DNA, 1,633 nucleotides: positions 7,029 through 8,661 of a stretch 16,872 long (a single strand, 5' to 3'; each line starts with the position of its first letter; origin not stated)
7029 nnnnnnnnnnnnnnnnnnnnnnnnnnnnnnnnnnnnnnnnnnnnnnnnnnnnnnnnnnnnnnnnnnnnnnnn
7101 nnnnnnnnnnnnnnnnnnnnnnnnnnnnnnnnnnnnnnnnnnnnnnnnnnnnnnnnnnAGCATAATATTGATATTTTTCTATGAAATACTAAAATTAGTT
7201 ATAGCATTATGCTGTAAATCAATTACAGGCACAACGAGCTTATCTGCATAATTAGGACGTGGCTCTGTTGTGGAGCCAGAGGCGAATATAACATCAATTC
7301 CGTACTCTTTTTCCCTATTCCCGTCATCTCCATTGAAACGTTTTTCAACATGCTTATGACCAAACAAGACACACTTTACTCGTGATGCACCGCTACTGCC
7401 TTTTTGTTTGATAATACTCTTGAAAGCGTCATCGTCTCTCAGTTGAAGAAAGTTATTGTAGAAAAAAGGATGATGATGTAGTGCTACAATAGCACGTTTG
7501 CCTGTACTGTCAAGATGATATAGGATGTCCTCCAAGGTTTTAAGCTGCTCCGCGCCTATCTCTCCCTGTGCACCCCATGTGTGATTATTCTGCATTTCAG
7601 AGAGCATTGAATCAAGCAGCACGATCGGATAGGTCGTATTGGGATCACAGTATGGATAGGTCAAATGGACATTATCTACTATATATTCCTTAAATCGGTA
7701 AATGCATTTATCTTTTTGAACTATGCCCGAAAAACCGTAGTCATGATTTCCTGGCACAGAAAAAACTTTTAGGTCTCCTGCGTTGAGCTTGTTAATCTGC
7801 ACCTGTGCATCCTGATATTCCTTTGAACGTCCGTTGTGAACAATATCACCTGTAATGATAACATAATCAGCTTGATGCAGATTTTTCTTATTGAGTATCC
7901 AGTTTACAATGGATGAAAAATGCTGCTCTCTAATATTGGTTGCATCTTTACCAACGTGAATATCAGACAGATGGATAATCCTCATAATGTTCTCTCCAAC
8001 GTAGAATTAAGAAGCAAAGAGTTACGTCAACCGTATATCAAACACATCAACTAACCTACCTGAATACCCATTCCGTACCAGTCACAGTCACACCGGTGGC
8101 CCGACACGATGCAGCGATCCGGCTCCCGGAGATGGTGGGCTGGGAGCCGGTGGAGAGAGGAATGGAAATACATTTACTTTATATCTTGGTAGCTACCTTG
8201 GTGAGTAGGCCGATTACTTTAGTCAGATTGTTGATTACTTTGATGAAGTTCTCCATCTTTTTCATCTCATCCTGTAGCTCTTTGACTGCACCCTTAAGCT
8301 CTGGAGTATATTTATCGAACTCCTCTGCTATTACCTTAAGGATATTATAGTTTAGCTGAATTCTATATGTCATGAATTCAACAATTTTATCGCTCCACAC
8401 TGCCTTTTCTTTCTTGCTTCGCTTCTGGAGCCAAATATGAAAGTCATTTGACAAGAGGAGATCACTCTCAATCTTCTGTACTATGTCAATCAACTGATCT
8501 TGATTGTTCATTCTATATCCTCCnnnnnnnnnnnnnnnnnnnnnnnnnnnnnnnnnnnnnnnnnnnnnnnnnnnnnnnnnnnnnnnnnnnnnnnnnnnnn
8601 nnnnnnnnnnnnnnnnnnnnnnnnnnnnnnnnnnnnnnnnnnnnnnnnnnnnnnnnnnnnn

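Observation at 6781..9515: AT-rich four-gene cassette (lipoprotein / coupled small helical protein / metallophosphoesterase / leaderless PLA2-like) wedged into a cobalamin locus: candidate uncharacterised envelope-linked conflict system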

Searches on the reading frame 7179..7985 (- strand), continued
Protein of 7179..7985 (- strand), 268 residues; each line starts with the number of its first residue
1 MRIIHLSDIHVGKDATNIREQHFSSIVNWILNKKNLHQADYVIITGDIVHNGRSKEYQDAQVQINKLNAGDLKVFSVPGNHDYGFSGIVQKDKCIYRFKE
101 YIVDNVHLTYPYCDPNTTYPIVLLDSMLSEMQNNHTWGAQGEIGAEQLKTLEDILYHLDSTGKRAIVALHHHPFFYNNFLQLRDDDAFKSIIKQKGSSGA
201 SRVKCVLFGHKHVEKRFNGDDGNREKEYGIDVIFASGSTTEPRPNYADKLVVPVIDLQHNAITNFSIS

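Call 63: search_solved_structures(query=A4, max_evalue=0.001, show_alignments=1)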
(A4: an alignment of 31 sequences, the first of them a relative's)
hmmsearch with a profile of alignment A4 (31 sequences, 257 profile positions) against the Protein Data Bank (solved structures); distinct sequences matched with E-value up to 0.001: 27.
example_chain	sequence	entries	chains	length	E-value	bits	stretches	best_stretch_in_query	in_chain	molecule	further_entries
2xmo_A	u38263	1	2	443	2.1e-12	50.2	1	21-215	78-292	LMO2642 PROTEIN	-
4lty_C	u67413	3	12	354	1.4e-11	47.4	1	1-82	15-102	Exonuclease subunit SbcD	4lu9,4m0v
6s6v_A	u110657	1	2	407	3.2e-11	46.3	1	1-82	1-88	Nuclease SbcCD subunit D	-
7yzo_A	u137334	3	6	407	1.3e-09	41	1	1-82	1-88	Nuclease SbcCD subunit D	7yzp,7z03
6s85_A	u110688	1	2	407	1.8e-09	40.5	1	1-82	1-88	Nuclease SbcCD subunit D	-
2hy1_A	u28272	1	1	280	3e-09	39.8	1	3-209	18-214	Rv0805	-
3ib7_A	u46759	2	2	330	5.4e-09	39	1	3-209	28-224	Icc protein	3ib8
2hyp_A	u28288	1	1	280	2.5e-08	36.8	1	3-209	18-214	Hypothetical protein RV0805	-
2hyo_A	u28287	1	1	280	5.8e-08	35.6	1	3-209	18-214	Rv0805N97A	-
2dxl_A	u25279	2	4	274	5.2e-07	32.5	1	1-79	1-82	Phosphohydrolase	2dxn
2zo9_B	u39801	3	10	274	5.3e-07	32.4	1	1-79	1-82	Phosphohydrolase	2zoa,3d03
1ii7_A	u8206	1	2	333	1e-06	31.5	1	1-84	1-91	Mre11 nuclease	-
4hd0_A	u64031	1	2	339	1e-06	31.5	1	1-84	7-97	DNA double-strand break repair protein Mre11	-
3dsc_A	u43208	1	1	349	1.1e-06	31.4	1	1-84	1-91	DNA double-strand break repair protein mre11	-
3qg5_C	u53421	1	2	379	5.1e-06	29.2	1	1-80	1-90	Mre11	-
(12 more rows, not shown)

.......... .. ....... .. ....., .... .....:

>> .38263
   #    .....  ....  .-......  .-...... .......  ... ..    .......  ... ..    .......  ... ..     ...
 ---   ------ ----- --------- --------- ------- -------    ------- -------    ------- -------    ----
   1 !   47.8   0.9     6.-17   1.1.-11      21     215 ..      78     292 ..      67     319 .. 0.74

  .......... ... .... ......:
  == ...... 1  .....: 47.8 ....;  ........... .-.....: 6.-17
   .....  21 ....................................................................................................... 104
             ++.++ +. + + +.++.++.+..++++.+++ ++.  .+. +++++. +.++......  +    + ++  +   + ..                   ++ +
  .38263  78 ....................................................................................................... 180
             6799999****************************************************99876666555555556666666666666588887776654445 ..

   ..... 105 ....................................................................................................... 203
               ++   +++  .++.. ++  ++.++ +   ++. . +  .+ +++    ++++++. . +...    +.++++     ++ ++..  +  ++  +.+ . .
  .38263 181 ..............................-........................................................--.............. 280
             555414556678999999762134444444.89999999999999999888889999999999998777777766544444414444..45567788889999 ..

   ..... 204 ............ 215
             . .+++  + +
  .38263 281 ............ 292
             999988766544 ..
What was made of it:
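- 7179..7985 (-): 268-aa cytoplasmic metallophosphoesterase, similar to class III phosphodiesterases. The best solved relatives by profile are Lmo2642, Rv0805/Icc, GpdQ and the SbcD N-terminus (call 63).
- Closest known: Class III phosphodiesterase-type metallophosphoesterases. Same: The profile aligns over almost the full length to Rv0805/Icc and Lmo2642 (call 63).
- The best full-length solved relatives are cyclic-nucleotide phosphodiesterases (call 63).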

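Call 67: search_protein_families(library=pfam, alignment_id=A5, max_evalue=0.00001)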
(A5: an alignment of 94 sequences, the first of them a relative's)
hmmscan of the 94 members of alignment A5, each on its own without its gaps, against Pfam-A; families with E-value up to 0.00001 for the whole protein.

A. member 1, L001:9980-10804:+ (275 aa): 2 families
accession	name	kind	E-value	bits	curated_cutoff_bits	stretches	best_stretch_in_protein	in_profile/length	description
PF00149.33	Metallophos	-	1.1e-18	68.7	21.5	1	8-220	1-190/191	Calcineurin-like phosphoesterase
PF12850.12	Metallophos_2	-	1.8e-07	31.7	27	1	8-226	1-124/154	Calcineurin-like phosphoesterase superfamily domain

B. families by the number of members that match (of 94 scanned): 97 families (the first 25 are shown)
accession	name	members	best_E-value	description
PF00149.33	Metallophos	7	8.9e-19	Calcineurin-like phosphoesterase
PF12850.12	Metallophos_2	5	2.6e-08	Calcineurin-like phosphoesterase superfamily domain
PF20551.3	DUF6765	4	1.9e-67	Family of unknown function (DUF6765)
PF00072.30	Response_reg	3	2.3e-33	Response regulator receiver domain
PF02705.21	K_trans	2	1.2e-181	K+ potassium transporter integral membrane domain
PF01594.21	AI-2E_transport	2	4.1e-56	AI-2E family transporter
PF00817.25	IMS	2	1e-53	impB/mucB/samB family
PF22776.1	K_trans_C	2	4.8e-51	K+ potassium transporter C-terminal domain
PF00593.30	TonB_dep_Rec_b-barrel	2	3.1e-48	TonB dependent receptor-like, beta-barrel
PF11799.13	IMS_C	2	3.8e-24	impB/mucB/samB family C-terminal domain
PF02518.31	HATPase_c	2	1.2e-22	Histidine kinase-, DNA gyrase B-, and HSP90-like ATPase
PF07715.20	Plug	2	2.2e-18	TonB-dependent Receptor Plug Domain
PF02080.26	TrkA_C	2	4.3e-18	TrkA-C domain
PF14905.12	OMP_b-brl_3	2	2.6e-14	Outer membrane protein beta-barrel family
PF13508.13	Acetyltransf_7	2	6.1e-13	Acetyltransferase (GNAT) domain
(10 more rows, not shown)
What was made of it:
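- Metallophos is the top Pfam family among 94 immediate neighbours of 60 non-redundant PLA2-like genes: 7, against 4 for DUF6765 and 3 or fewer for any other family (call 67).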

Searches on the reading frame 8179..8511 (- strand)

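Call 5: search_protein_families(library=pfam, proteins=[window:8179-8511:-], max_evalue=0.01)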
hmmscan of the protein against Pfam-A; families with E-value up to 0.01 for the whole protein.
window:8179-8511:- (110 aa): 0 families

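Call 6: search_protein_families(library=padloc, proteins=[window:8179-8511:-], max_evalue=0.01)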
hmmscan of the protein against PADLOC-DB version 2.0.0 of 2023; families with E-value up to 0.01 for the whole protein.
window:8179-8511:- (110 aa): 2 families
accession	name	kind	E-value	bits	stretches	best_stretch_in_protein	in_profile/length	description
PDLC04712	PDC-M57A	-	0.002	16.5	1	25-90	64-127/138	-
PDLC00877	E2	-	0.0092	14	1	20-73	15-63/150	E2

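Call 7: search_protein_families(library=ncbifam, proteins=[window:8179-8511:-], max_evalue=0.1)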
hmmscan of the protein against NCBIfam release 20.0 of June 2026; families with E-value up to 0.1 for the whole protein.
window:8179-8511:- (110 aa): 0 families

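Call 8: search_protein_families(library=phrogs, proteins=[window:8179-8511:-], max_evalue=0.1)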
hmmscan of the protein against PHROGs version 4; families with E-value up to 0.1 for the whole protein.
window:8179-8511:- (110 aa): 3 families
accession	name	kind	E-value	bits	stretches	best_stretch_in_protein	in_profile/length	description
phrog_2376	-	other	0.0012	19.2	1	25-79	198-252/363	ATPase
phrog_12444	-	unknown function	0.017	16.1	1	65-96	4-35/63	-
phrog_6238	-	unknown function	0.067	14.5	0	28-100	14-81/102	-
